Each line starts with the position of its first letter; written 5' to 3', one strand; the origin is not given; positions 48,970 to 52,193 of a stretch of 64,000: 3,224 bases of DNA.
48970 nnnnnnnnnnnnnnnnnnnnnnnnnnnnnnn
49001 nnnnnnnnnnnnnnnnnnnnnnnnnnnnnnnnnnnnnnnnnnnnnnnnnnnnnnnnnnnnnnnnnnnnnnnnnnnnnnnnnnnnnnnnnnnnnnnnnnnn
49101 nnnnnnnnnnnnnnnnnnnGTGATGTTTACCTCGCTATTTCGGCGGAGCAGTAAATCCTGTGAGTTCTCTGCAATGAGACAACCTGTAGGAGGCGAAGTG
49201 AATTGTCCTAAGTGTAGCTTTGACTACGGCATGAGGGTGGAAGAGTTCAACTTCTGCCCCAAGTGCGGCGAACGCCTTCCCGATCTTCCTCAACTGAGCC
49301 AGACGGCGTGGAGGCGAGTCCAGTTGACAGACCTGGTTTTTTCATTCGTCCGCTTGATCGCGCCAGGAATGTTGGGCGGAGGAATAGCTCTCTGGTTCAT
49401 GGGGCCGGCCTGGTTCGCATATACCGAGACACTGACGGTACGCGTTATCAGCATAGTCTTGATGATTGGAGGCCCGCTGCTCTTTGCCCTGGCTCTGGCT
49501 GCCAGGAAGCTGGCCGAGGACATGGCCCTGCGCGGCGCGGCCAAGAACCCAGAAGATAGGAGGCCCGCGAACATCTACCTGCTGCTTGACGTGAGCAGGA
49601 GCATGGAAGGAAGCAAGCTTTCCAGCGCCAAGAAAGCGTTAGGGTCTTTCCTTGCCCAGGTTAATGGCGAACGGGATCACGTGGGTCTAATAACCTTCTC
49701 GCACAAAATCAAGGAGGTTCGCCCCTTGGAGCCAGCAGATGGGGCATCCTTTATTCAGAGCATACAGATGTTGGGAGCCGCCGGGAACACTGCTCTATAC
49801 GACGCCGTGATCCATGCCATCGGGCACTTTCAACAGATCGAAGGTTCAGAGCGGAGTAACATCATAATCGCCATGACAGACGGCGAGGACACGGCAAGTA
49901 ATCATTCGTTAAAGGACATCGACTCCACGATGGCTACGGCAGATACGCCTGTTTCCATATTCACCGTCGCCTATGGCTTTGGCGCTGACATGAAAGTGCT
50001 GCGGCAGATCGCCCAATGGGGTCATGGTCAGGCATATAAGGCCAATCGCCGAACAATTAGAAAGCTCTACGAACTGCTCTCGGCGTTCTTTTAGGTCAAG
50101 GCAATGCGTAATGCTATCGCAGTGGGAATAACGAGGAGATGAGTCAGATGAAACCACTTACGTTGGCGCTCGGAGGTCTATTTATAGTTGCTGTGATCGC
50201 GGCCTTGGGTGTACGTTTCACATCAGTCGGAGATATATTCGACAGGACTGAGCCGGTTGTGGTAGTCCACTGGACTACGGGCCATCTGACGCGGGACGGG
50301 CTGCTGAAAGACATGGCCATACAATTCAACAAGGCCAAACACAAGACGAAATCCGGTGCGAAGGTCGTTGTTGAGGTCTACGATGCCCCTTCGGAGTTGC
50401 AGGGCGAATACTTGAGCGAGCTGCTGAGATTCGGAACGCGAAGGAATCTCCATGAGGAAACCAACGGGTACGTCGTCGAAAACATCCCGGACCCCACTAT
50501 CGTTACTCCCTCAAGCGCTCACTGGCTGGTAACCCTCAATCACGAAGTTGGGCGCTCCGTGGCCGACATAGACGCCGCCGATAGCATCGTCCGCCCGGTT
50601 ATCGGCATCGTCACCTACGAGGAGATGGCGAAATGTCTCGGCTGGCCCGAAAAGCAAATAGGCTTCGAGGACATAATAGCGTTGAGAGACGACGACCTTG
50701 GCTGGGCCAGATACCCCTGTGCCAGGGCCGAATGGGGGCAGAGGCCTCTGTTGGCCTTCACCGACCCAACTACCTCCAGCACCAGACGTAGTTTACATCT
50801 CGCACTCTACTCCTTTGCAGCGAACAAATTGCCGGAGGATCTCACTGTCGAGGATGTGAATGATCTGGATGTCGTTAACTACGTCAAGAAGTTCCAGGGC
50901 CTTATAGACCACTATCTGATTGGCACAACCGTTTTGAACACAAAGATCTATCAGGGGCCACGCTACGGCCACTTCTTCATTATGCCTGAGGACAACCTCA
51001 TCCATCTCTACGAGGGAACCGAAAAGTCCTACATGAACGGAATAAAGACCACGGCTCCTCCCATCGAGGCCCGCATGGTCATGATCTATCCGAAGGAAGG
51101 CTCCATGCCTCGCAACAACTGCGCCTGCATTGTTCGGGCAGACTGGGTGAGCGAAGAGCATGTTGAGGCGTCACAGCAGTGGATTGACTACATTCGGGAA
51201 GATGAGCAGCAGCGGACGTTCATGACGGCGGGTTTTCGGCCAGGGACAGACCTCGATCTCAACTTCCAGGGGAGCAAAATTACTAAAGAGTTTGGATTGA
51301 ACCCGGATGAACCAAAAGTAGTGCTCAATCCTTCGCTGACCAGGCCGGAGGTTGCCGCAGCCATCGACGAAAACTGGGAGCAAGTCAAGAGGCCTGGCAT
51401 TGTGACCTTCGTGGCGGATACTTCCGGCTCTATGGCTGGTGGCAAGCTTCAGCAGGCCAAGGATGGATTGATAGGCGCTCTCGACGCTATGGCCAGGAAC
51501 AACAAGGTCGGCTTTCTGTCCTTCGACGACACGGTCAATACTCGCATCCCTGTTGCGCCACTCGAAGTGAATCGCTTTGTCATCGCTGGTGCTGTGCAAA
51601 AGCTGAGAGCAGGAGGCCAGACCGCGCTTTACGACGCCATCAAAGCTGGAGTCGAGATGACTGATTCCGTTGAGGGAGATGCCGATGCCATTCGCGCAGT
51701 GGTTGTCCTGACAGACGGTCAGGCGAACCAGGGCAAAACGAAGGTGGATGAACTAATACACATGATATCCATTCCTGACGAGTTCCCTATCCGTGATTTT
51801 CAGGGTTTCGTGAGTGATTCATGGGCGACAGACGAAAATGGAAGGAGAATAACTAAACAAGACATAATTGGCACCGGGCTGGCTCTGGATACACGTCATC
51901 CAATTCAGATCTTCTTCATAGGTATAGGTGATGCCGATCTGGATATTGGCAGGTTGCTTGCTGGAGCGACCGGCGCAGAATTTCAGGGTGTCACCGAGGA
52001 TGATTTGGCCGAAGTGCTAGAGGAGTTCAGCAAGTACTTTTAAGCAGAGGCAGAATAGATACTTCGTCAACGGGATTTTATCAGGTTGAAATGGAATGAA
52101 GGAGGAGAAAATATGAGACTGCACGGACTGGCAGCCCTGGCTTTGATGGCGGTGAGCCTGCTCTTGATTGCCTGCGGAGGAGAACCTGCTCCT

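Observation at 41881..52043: Co-oriented RHH / membrane Ser-Thr kinase / TelA-like / three membrane vWA proteins: a phosphatase-less Ter/TerY-kinase-like cluster of unknown function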

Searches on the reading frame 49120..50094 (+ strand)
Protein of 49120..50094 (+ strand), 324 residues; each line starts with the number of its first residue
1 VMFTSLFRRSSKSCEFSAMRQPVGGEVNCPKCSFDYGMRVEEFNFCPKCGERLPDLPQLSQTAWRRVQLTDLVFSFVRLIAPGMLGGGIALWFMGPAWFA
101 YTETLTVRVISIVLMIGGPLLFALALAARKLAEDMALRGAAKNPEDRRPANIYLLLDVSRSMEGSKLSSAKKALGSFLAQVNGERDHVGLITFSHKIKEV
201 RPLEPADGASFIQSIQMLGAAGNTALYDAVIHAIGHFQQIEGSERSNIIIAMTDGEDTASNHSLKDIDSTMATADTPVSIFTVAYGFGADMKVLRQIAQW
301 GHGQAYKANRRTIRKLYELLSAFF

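Call 5: search_protein_families(library=pfam, proteins=[window:49120-50094:+], max_evalue=0.01)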
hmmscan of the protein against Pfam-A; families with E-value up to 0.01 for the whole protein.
window:49120-50094:+ (324 aa): 5 families
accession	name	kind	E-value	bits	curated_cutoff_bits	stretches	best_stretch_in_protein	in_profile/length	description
PF00092.34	VWA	-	4.6e-18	66.5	23.8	1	151-307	1-161/174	von Willebrand factor type A domain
PF13519.12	VWA_2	-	3.3e-13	50.6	27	1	153-256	2-107/107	von Willebrand factor type A domain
PF13768.12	VWA_3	-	7.9e-09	36.2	27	1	151-306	2-154/155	von Willebrand factor type A domain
PF05762.20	VWA_CoxE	-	3.5e-07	30.3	26.4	1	142-265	49-169/222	VWA domain containing CoxE-like protein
PF18414.7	zf_C2H2_10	-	0.0018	18.2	25.6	1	46-56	5-15/26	C2H2 type zinc-finger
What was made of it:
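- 49198..50094 (+): vWA2: CxxC...CxxC zinc ribbon, two TM helices and a cytoplasmic VWA with MIDAS. The ORF is open from 49120, but the likely start is 49198. Pfam VWA E 5e-18 (call 5).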

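Call 14: search_protein_families(library=padloc, proteins=[window:49120-50094:+], max_evalue=0.01)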
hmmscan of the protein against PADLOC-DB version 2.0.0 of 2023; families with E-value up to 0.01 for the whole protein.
window:49120-50094:+ (324 aa): 0 families

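Call 15: search_protein_families(library=ncbifam, proteins=[window:49120-50094:+], max_evalue=0.01)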
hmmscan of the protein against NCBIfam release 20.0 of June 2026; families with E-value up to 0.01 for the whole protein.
window:49120-50094:+ (324 aa): 7 families
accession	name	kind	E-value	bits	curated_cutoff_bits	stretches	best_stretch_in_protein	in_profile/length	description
TIGR03788.1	marine_srt_targ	equivalog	3.5e-11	42.3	551.65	1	148-304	270-424/629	marine proteobacterial sortase target protein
TIGR02442.1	Cob-chelat-sub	hypoth_equivalog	1.8e-09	36.7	779.45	1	142-261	465-587/641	putative cobaltochelatase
TIGR03436.1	acidobact_VWFA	subfamily_domain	5.9e-07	29.3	81.25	1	140-284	57-218/324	VWA domain-containing protein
TIGR02031.1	BchD-ChlD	equivalog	5.1e-06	25.5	499.55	1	152-274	426-547/608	magnesium chelatase ATPase subunit D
NF047506.1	VWA_BatB_Lepto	exception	4.1e-05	22.9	350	1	120-262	58-203/324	VWA domain-containing protein BatB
TIGR00868.1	hCaCC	subfamily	5.2e-05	21.2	900.85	1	152-318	307-471/863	calcium-activated chloride channel protein 1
NF009943.0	PRK13406.1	equivalog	0.00064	18.4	571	1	155-257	407-509/585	magnesium chelatase subunit D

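Call 87: find_homologous_proteins(query=window:49120-50094:+)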
Query window:49120-50094:+ (324 aa): 46 proteins with E <= 0.001 among 2841 candidates.
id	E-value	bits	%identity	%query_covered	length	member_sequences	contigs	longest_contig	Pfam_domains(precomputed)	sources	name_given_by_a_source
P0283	2.5e-195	666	100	92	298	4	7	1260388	PF13768.13,PF00092.35,PF13519.13,PF05762.21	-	-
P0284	1.6e-143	496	75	92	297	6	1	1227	PF13768.13,PF00092.35,PF13519.13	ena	-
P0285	1.6e-140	486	75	92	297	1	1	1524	PF13768.13,PF00092.35,PF13519.13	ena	-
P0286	9.8e-130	450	68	92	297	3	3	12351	PF00092.35,PF13519.13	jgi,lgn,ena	jgi:uncharacterized protein YegL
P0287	9.0e-121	421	63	92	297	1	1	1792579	PF13768.13,PF00092.35,PF13519.13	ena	-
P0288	1.7e-120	420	63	92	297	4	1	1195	PF13768.13,PF00092.35,PF13519.13,PF05762.21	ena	-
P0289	2.7e-120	419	63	92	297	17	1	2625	PF13768.13,PF00092.35,PF13519.13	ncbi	ncbi:MAG: VWA domain-containing protein [Dehalococcoidia bacterium]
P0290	4.4e-120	419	63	92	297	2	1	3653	PF13768.13,PF00092.35,PF13519.13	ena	-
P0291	5.3e-119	415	62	92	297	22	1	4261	PF13768.13,PF00092.35,PF13519.13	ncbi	-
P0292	1.9e-114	400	61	92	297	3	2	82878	PF13768.13,PF00092.35,PF13519.13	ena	-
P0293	8.8e-110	385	59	92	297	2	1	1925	PF00092.35,PF13519.13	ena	-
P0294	2.6e-89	318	51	92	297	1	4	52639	PF00092.35,PF13519.13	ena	-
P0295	5.1e-66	241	80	43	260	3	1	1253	-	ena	-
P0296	1.1e-56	210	65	48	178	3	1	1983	-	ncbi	-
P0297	5.5e-43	166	51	55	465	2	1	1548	PF13768.13,PF13531.12,PF13416.12,PF00092.35,PF13519.13,PF05762.21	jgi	jgi:Ca-activated chloride channel family protein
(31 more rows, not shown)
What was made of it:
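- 49198..50094 (+): A conserved 297-aa family in Dehalococcoidia (call 87).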

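Call 88: find_encoding_contigs(protein=P0287, flank=10000, max_places=1)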
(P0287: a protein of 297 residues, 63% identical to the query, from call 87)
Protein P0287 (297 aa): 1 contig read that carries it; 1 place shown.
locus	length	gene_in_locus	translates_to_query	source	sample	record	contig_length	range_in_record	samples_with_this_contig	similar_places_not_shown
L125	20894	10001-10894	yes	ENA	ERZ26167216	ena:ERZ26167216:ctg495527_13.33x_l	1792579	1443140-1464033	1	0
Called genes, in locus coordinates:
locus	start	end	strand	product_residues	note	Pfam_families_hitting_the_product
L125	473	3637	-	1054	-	PF13191:AAA_16, PF17874:TPR_MalT (weak), PF13424:TPR_12 (weak)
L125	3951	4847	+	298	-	-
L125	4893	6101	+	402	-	PF05816:TelA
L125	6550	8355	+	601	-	PF13531:SBP_bac_11, PF00092:VWA, PF13768:VWA_3 (weak)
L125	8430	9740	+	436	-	PF05598:DUF772, PF01609:DDE_Tnp_1, PF13751:DDE_Tnp_1_6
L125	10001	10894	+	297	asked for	PF00092:VWA, PF13519:VWA_2, PF13768:VWA_3 (weak)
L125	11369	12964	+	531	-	PF00732:GMC_oxred_N, PF00890:FAD_binding_2 (faint), PF05199:GMC_oxred_C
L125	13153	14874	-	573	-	-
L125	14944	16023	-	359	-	PF04909:Amidohydro_2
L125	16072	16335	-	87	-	-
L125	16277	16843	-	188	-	PF00665:rve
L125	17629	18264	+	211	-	PF25680:Mom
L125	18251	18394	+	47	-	-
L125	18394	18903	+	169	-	PF00239:Resolvase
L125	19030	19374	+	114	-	PF00239:Resolvase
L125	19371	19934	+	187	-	PF13408:Zn_ribbon_recom (weak)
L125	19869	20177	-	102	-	-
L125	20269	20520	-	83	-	-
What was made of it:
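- TAIL-TelA-SBP::VWA-IS-vWA2 occurs in L125 (call 88).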

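Call 89: find_encoding_contigs(protein=P0294, flank=10000, max_places=1)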
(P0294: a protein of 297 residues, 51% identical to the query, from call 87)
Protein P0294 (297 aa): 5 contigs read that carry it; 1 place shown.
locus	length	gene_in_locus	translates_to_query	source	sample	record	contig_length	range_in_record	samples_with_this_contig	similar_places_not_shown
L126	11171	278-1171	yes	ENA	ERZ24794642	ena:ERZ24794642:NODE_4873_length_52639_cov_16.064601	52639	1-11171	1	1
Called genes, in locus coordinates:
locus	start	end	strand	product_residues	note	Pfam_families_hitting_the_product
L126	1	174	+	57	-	?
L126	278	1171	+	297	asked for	PF00092:VWA, PF13519:VWA_2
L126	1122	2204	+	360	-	PF12158:DUF3592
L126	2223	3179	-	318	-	PF01073:3Beta_HSD, PF01370:Epimerase, PF04321:RmlD_sub_bind, PF13460:NAD_binding_10 (weak), PF16363:GDP_Man_Dehyd, PF07993:NAD_binding_4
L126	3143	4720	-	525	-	PF00501:AMP-binding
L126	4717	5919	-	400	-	PF00067:p450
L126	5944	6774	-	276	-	PF00535:Glycos_transf_2, PF10111:Glyco_tranf_2_2 (faint), PF13641:Glyco_tranf_2_3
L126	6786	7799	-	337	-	PF00108:Thiolase_N (weak), PF08545:ACP_syn_III, PF08541:ACP_syn_III_C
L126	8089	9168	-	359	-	PF02615:Ldh_2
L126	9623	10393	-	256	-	PF04445:SAM_MT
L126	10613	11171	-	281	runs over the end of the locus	PF04909:Amidohydro_2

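Call 99: search_protein_families(library=pfam, proteins=[L125:3951-4847:+], max_evalue=0.01)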
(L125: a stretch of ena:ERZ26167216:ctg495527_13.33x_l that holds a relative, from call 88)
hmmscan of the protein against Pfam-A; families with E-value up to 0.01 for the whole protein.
L125:3951-4847:+ (298 aa): 0 families

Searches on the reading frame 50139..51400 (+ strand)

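Call 20: search_protein_families(library=pfam, proteins=[window:50139-51400:+], max_evalue=10)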
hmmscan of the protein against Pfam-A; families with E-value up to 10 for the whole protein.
window:50139-51400:+ (420 aa): 2 families
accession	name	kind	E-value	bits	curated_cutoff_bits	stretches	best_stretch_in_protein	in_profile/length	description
PF13416.11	SBP_bac_8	-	0.0054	17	27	1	206-370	127-262/279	Bacterial extracellular solute-binding protein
PF13343.11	SBP_bac_6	-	0.052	13.4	24.6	1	312-370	168-220/245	Bacterial extracellular solute-binding protein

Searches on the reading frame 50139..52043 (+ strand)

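Call 5: search_protein_families(library=pfam, proteins=[window:50139-52043:+], max_evalue=0.01)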
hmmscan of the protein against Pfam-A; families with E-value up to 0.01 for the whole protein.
window:50139-52043:+ (634 aa): 2 families
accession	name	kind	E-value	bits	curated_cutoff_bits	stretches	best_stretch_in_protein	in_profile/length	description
PF13519.12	VWA_2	-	1.8e-12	48.3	27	1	423-528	2-107/107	von Willebrand factor type A domain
PF00092.34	VWA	-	6.4e-12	46.5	23.8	1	422-600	2-143/174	von Willebrand factor type A domain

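Call 14: search_protein_families(library=padloc, proteins=[window:50139-52043:+], max_evalue=0.01)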
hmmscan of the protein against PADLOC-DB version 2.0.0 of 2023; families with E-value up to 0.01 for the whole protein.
window:50139-52043:+ (634 aa): 0 families

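Call 15: search_protein_families(library=ncbifam, proteins=[window:50139-52043:+], max_evalue=0.01)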
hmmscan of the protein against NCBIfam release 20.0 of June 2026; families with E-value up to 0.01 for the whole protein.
window:50139-52043:+ (634 aa): 4 families
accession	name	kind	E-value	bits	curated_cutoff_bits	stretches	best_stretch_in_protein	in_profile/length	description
TIGR03788.1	marine_srt_targ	equivalog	3e-14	52.4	551.65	1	421-529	273-381/629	marine proteobacterial sortase target protein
TIGR02442.1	Cob-chelat-sub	hypoth_equivalog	1.4e-11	43.6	779.45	1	414-560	467-614/641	putative cobaltochelatase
TIGR02031.1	BchD-ChlD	equivalog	0.00025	19.9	499.55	1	421-530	425-533/608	magnesium chelatase ATPase subunit D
NF009943.0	PRK13406.1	equivalog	0.00035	19.2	571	1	421-531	403-511/585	magnesium chelatase subunit D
